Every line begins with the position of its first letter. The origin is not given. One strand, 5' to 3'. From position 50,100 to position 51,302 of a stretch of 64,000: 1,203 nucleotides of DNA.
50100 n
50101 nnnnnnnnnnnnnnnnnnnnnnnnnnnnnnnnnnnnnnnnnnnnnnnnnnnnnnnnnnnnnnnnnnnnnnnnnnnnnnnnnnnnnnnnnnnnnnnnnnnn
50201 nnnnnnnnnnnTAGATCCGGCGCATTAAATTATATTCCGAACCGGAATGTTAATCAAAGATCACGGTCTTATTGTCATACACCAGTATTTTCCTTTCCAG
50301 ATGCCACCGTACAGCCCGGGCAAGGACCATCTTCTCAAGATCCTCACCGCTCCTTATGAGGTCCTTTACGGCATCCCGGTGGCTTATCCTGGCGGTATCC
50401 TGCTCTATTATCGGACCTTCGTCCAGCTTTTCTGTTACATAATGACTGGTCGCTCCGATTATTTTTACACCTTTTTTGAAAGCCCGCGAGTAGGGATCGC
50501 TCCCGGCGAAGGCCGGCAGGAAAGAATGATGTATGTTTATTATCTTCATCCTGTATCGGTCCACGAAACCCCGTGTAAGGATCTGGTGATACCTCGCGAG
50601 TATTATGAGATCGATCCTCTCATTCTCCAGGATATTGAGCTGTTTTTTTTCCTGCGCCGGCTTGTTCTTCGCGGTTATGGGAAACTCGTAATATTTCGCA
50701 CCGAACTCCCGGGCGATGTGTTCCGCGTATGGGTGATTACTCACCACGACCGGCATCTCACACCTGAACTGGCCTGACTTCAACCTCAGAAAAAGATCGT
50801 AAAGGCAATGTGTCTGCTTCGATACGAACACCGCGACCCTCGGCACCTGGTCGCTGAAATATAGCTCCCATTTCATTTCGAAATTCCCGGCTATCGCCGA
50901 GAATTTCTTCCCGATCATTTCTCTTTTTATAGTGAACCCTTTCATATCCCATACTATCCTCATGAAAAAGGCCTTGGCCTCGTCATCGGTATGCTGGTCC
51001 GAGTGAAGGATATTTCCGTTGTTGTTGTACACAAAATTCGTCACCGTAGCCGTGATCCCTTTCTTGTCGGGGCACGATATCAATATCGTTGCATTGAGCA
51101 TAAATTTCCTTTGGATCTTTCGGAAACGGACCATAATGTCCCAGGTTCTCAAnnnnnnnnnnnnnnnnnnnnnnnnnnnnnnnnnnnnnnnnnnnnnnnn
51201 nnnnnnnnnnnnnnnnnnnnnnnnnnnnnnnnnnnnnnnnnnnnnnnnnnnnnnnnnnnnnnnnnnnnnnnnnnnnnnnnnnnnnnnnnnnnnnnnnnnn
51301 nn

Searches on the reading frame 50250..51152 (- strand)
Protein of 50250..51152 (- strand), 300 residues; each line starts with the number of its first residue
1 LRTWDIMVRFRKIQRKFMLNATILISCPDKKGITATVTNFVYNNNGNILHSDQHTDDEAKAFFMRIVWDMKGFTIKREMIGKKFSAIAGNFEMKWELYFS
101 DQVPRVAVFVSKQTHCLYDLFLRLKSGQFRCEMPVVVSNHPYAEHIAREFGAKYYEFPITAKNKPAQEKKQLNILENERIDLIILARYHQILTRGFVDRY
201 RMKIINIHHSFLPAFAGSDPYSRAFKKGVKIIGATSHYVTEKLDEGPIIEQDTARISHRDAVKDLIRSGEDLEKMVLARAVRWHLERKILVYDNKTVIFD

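Call 10: search_protein_families(library=pfam, proteins=[window:50250-51152:-], max_evalue=0.001)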
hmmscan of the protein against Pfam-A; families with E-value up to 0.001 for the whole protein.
window:50250-51152:- (300 aa): 2 families
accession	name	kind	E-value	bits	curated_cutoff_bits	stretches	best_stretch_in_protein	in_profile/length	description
PF00551.24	Formyl_trans_N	-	1.5e-38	132.8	26.1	1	105-281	2-181/181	Formyl transferase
PF01842.31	ACT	-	1.8e-08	34.5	27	1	22-67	2-48/66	ACT domain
